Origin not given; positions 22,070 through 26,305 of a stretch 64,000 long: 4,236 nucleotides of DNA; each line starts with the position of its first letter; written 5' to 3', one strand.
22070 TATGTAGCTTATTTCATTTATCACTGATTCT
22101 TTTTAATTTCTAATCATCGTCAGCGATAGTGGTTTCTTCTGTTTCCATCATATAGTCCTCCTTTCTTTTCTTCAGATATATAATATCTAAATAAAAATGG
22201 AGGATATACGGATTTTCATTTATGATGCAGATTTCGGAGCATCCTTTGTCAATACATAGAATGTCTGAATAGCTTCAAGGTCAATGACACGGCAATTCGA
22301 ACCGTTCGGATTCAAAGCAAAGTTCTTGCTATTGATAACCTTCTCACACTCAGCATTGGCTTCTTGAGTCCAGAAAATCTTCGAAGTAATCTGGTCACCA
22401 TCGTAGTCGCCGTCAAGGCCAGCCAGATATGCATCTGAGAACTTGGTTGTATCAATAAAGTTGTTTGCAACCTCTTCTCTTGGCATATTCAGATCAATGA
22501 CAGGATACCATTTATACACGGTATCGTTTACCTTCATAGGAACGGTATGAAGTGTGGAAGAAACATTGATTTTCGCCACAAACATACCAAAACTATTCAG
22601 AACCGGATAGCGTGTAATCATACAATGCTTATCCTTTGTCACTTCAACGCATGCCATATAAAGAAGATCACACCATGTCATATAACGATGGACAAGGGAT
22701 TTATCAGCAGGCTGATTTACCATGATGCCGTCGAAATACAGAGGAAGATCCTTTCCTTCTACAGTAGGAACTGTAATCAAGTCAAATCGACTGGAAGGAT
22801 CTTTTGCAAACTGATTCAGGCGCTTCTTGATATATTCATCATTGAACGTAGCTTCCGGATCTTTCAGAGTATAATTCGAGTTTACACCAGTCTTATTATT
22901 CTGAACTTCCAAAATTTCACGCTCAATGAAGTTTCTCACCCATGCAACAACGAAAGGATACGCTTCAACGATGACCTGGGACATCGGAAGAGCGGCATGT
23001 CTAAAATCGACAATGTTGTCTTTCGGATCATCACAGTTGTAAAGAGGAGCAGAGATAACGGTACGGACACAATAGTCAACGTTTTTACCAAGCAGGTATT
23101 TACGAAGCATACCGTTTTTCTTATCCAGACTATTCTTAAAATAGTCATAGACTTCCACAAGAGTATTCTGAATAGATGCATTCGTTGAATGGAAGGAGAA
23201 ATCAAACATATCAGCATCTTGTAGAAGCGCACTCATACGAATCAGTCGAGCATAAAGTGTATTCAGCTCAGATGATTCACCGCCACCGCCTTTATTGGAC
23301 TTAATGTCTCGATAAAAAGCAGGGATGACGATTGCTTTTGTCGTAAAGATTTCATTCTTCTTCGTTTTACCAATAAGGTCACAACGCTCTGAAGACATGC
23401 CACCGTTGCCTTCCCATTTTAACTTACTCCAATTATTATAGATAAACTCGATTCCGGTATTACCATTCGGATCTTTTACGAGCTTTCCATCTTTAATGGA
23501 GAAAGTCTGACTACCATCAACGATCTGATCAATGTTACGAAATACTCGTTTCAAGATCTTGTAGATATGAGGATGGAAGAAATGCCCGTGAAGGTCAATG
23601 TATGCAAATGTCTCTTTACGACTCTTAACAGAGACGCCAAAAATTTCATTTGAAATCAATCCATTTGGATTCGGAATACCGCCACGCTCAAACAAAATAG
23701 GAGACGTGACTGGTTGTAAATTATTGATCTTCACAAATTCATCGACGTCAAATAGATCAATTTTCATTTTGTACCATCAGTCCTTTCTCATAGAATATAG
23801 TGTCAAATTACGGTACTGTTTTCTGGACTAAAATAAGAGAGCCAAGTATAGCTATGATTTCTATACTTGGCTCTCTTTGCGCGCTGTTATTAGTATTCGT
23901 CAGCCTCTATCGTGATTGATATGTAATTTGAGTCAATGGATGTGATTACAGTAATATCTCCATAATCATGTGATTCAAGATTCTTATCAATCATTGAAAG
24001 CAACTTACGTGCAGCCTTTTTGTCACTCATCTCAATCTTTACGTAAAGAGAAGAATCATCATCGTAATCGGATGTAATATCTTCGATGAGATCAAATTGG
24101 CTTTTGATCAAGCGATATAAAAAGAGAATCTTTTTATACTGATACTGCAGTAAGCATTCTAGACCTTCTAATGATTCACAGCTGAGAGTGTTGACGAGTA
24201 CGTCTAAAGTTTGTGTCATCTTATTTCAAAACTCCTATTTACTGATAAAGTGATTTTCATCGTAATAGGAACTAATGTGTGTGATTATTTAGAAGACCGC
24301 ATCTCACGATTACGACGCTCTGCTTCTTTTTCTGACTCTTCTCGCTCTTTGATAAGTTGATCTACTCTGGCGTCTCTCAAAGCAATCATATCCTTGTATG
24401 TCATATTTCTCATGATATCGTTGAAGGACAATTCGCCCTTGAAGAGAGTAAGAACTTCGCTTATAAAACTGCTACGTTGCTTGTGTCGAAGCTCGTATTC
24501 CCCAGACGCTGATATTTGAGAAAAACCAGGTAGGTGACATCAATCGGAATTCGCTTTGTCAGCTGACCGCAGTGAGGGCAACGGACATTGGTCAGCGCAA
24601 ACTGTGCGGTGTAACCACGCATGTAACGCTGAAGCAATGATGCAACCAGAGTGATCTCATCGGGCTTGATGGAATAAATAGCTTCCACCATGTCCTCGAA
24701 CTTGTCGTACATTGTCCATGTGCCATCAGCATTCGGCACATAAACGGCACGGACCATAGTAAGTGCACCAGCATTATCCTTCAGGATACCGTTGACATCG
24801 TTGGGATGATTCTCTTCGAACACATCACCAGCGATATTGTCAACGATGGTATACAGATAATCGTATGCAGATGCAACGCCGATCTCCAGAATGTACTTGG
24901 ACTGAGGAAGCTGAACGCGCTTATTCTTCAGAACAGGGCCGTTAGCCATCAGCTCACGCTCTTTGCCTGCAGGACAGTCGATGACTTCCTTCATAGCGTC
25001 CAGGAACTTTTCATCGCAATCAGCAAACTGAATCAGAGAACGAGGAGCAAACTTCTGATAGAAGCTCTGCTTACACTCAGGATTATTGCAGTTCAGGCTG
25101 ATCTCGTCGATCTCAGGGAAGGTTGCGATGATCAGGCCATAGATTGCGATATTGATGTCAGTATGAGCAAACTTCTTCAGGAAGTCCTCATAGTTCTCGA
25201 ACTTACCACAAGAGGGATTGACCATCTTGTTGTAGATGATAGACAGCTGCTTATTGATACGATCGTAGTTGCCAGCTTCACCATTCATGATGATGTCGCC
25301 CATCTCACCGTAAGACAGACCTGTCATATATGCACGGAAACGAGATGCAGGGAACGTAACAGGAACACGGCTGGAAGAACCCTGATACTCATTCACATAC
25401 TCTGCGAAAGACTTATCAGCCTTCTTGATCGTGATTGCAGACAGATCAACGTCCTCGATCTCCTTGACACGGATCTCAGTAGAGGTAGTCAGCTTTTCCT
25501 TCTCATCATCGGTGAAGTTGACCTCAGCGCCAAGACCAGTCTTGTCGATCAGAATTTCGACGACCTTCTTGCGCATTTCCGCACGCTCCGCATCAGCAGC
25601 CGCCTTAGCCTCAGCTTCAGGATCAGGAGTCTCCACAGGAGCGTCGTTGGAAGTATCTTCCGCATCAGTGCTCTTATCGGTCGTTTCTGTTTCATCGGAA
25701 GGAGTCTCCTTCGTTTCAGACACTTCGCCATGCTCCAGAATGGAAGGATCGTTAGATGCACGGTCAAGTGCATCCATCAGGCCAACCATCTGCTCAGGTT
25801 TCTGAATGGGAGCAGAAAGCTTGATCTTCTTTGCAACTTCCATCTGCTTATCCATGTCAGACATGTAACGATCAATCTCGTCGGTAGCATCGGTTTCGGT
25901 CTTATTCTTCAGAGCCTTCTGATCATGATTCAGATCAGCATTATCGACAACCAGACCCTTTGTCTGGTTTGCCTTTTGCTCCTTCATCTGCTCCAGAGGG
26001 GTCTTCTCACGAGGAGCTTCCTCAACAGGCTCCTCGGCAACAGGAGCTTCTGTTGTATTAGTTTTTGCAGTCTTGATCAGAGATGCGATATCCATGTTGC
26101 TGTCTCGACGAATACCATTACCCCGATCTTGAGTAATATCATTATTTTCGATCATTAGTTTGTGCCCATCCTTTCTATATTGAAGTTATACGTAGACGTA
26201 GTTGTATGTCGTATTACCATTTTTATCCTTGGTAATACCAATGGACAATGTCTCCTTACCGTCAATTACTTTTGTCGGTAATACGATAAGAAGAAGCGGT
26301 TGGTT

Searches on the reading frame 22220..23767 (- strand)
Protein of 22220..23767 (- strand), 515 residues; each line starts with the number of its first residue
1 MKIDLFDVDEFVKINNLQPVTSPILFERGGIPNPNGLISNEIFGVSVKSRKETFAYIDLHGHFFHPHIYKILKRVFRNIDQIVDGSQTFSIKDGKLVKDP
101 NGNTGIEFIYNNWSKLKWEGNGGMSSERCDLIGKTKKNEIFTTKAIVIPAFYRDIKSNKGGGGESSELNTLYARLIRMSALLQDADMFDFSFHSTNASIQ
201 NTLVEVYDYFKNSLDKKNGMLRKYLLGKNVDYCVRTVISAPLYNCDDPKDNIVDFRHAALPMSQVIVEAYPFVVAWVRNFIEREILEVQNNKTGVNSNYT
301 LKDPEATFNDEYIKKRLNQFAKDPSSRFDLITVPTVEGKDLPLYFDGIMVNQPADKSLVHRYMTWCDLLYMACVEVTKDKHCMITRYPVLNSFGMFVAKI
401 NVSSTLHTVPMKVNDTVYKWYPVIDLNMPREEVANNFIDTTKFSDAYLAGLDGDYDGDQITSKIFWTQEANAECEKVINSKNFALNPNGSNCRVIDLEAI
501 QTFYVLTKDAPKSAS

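Call 50: search_protein_families(library=pfam, proteins=[window:22220-23767:-])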
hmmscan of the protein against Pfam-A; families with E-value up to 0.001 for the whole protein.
window:22220-23767:- (515 aa): 0 families

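Call 56: search_protein_families(library=phrogs, proteins=[window:22220-23767:-], max_evalue=0.00001)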
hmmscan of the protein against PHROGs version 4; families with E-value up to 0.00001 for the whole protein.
window:22220-23767:- (515 aa): 1 family
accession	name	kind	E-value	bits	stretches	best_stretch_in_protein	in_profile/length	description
phrog_2986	-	DNA, RNA and nucleotide metabolism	2.4e-87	294.3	1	1-503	8-533/539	RNA polymerase beta subunit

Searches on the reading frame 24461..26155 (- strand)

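Call 50: search_protein_families(library=pfam, proteins=[window:24461-26155:-])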
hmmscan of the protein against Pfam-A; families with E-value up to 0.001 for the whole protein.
window:24461-26155:- (564 aa): 0 families

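Call 56: search_protein_families(library=phrogs, proteins=[window:24461-26155:-], max_evalue=0.00001)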
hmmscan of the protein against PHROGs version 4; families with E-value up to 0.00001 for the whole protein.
window:24461-26155:- (564 aa): 1 family
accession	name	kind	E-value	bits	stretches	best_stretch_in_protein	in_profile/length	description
phrog_18873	-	unknown function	2.7e-25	90.1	1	158-547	13-395/400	-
